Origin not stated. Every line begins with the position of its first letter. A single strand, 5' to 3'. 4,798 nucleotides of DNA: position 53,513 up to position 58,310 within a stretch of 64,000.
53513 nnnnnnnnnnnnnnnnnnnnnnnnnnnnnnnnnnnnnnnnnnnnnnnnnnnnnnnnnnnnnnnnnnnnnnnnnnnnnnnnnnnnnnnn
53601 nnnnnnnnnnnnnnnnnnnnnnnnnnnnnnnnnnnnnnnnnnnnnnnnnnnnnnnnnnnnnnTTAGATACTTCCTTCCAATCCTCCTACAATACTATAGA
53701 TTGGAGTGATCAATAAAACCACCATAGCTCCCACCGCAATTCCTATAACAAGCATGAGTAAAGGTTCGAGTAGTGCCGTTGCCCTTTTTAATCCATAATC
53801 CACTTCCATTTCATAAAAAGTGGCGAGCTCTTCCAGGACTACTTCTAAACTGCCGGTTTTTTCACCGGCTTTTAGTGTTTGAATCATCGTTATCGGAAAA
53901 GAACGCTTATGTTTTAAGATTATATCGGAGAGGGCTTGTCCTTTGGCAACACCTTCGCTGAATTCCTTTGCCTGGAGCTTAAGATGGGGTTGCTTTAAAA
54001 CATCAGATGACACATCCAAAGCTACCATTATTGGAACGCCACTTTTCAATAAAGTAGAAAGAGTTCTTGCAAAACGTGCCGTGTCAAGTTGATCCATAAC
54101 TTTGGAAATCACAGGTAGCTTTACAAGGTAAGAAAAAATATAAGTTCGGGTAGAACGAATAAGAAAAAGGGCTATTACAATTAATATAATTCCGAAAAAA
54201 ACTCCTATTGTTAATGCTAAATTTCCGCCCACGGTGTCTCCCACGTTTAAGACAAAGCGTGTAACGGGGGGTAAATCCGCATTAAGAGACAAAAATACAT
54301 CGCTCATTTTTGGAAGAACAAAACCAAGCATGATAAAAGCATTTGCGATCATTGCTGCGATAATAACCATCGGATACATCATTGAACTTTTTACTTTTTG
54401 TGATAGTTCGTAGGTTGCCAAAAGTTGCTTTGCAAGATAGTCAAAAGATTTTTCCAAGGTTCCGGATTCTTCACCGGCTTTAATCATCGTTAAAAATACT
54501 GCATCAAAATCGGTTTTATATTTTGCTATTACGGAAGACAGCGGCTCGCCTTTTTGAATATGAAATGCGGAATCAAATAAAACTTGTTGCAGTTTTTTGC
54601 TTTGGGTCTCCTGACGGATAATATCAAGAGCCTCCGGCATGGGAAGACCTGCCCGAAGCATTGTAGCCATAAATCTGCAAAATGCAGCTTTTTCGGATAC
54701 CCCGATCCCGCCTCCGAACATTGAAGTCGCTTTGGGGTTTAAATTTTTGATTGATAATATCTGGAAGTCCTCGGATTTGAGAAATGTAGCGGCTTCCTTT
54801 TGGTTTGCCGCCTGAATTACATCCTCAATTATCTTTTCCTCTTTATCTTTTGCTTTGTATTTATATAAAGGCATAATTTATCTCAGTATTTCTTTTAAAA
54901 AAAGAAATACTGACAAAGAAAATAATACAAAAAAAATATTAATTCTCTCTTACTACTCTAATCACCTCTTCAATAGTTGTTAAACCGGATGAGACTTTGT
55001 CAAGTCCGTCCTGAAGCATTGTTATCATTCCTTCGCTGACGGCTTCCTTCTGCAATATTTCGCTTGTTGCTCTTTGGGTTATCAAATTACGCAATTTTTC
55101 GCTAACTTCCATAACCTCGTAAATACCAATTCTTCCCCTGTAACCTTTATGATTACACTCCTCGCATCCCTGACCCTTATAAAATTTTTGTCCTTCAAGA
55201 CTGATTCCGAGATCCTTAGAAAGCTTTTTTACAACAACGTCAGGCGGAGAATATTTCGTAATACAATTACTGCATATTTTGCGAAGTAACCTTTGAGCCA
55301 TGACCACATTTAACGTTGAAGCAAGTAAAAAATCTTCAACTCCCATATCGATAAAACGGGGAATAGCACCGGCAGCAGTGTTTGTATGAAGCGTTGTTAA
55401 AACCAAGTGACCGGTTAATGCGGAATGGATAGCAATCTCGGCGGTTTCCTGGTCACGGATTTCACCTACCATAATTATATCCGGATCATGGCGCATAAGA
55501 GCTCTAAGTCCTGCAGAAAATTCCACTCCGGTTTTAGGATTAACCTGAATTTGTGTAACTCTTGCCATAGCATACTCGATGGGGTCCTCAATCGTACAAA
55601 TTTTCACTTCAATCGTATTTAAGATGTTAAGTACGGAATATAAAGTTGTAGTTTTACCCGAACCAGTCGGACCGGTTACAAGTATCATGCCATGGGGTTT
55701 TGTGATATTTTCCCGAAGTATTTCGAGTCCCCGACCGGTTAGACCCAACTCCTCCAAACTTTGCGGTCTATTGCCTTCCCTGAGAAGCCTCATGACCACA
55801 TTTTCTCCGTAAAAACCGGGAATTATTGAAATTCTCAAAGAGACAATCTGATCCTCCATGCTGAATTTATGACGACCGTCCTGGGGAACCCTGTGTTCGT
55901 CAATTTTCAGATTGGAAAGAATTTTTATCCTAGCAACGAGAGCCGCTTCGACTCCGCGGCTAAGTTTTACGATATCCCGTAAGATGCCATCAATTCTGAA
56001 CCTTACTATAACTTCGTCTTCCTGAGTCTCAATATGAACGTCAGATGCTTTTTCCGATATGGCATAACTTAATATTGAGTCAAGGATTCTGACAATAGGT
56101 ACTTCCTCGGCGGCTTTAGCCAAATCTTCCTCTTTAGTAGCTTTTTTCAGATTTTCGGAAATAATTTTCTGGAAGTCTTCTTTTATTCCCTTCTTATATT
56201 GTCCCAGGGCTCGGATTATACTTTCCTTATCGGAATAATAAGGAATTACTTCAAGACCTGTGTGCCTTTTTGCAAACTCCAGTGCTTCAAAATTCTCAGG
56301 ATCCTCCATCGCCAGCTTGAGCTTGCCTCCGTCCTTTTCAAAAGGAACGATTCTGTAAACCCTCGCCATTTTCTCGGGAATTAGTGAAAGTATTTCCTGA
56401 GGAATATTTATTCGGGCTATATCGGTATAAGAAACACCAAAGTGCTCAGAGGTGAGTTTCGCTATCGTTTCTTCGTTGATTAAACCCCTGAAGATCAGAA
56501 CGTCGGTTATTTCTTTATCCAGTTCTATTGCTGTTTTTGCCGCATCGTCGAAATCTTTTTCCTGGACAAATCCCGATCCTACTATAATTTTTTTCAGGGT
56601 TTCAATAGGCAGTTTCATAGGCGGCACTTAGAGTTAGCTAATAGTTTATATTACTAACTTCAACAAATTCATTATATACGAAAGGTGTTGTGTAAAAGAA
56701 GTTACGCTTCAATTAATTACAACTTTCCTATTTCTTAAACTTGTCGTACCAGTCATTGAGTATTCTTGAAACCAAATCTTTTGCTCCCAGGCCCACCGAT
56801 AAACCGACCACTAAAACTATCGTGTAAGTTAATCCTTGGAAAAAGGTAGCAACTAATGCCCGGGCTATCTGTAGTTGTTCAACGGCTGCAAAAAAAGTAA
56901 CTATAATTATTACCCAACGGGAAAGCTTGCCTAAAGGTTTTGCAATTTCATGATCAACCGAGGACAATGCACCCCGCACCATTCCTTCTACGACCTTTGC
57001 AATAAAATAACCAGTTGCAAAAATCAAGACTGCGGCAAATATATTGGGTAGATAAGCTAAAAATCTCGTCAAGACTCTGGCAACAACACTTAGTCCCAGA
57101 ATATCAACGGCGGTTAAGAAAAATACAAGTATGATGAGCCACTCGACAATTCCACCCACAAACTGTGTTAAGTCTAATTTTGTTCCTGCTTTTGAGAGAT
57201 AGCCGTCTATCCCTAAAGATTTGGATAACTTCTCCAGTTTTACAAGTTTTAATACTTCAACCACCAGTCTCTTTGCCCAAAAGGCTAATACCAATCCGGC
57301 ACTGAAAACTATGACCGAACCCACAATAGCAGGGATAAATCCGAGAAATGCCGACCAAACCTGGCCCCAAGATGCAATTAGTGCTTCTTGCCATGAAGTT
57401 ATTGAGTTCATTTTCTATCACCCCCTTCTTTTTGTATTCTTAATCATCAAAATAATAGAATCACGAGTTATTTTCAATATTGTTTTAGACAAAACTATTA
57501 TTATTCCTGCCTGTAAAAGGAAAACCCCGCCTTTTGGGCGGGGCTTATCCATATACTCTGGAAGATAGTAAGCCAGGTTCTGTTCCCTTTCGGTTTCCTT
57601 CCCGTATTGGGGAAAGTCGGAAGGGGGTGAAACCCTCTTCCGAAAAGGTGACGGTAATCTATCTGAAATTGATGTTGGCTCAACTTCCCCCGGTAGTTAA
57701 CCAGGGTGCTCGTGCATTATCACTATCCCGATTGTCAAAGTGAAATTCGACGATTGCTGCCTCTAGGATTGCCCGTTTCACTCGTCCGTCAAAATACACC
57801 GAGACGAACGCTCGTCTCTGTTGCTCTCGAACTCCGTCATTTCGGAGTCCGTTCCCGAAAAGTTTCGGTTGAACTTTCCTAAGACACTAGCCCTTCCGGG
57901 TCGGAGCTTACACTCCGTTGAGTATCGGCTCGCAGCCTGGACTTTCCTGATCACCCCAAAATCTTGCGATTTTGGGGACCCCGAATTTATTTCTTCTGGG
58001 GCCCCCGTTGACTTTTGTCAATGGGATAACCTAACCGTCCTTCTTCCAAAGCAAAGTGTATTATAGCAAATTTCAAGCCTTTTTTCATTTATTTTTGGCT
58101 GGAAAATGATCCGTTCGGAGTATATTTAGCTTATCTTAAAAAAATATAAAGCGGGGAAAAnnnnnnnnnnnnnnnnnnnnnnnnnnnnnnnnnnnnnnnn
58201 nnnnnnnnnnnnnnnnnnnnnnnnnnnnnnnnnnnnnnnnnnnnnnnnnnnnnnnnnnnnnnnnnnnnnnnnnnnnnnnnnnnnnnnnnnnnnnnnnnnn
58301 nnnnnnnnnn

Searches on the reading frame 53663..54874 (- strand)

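Call 65: search_protein_families(library=pfam, proteins=[window:53663-54874:-], max_evalue=0.001)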
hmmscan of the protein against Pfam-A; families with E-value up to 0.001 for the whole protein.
window:53663-54874:- (403 aa): 1 family
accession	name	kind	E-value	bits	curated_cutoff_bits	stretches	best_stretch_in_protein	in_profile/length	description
PF00482.28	T2SSF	-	5.8e-51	172.1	25.2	2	65-188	1-125/125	Type II secretion system (T2SS), protein F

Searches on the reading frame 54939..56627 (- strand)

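Call 66: search_protein_families(library=pfam, proteins=[window:54939-56627:-], max_evalue=0.001)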
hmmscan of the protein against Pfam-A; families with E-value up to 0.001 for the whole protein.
window:54939-56627:- (562 aa): 3 families
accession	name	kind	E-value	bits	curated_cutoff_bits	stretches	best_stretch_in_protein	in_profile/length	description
PF00437.27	T2SSE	-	3.5e-131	437.7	24.9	1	172-557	2-370/370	Type II/IV secretion system protein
PF05157.20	MshEN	-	5e-17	62.1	23.1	1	63-146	1-85/90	MshEN domain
PF13401.12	AAA_22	-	0.00081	20.1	27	0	311-338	4-31/130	AAA domain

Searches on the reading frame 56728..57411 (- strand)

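Call 8: search_protein_families(library=pfam, proteins=[window:56728-57411:-], max_evalue=0.01)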
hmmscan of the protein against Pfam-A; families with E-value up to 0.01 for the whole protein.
window:56728-57411:- (227 aa): 1 family
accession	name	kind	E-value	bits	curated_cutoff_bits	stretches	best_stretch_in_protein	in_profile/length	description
PF05552.17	MS_channel_1st_1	-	6.2e-19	68.1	22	2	110-152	3-45/50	Mechanosensitive ion channel, conserved TM helix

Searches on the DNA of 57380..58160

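Call 107: search_rna_families(source=window, start=57380, end=58160, threshold=evalue, max_evalue=1, show_alignments=1)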
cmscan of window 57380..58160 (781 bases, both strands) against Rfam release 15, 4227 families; matches with E-value up to 1: 3.
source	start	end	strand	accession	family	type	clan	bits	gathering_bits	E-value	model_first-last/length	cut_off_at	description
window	57565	57962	-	RF00011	RNaseP_bact_b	Gene; ribozyme;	CL00002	42.9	97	2.6e-10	1-365/365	no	Bacterial RNase P class B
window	57476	57567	+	RF02621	BSnc120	Gene; sRNA;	-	24.8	114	0.0033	1-88/88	no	Brucella sRNA 120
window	57517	57567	-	RF02278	Betaproteobacteria_toxic_sRNA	Gene; sRNA;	-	19.7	50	0.24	1-64/64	no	Betaproteobacteria toxic small RNA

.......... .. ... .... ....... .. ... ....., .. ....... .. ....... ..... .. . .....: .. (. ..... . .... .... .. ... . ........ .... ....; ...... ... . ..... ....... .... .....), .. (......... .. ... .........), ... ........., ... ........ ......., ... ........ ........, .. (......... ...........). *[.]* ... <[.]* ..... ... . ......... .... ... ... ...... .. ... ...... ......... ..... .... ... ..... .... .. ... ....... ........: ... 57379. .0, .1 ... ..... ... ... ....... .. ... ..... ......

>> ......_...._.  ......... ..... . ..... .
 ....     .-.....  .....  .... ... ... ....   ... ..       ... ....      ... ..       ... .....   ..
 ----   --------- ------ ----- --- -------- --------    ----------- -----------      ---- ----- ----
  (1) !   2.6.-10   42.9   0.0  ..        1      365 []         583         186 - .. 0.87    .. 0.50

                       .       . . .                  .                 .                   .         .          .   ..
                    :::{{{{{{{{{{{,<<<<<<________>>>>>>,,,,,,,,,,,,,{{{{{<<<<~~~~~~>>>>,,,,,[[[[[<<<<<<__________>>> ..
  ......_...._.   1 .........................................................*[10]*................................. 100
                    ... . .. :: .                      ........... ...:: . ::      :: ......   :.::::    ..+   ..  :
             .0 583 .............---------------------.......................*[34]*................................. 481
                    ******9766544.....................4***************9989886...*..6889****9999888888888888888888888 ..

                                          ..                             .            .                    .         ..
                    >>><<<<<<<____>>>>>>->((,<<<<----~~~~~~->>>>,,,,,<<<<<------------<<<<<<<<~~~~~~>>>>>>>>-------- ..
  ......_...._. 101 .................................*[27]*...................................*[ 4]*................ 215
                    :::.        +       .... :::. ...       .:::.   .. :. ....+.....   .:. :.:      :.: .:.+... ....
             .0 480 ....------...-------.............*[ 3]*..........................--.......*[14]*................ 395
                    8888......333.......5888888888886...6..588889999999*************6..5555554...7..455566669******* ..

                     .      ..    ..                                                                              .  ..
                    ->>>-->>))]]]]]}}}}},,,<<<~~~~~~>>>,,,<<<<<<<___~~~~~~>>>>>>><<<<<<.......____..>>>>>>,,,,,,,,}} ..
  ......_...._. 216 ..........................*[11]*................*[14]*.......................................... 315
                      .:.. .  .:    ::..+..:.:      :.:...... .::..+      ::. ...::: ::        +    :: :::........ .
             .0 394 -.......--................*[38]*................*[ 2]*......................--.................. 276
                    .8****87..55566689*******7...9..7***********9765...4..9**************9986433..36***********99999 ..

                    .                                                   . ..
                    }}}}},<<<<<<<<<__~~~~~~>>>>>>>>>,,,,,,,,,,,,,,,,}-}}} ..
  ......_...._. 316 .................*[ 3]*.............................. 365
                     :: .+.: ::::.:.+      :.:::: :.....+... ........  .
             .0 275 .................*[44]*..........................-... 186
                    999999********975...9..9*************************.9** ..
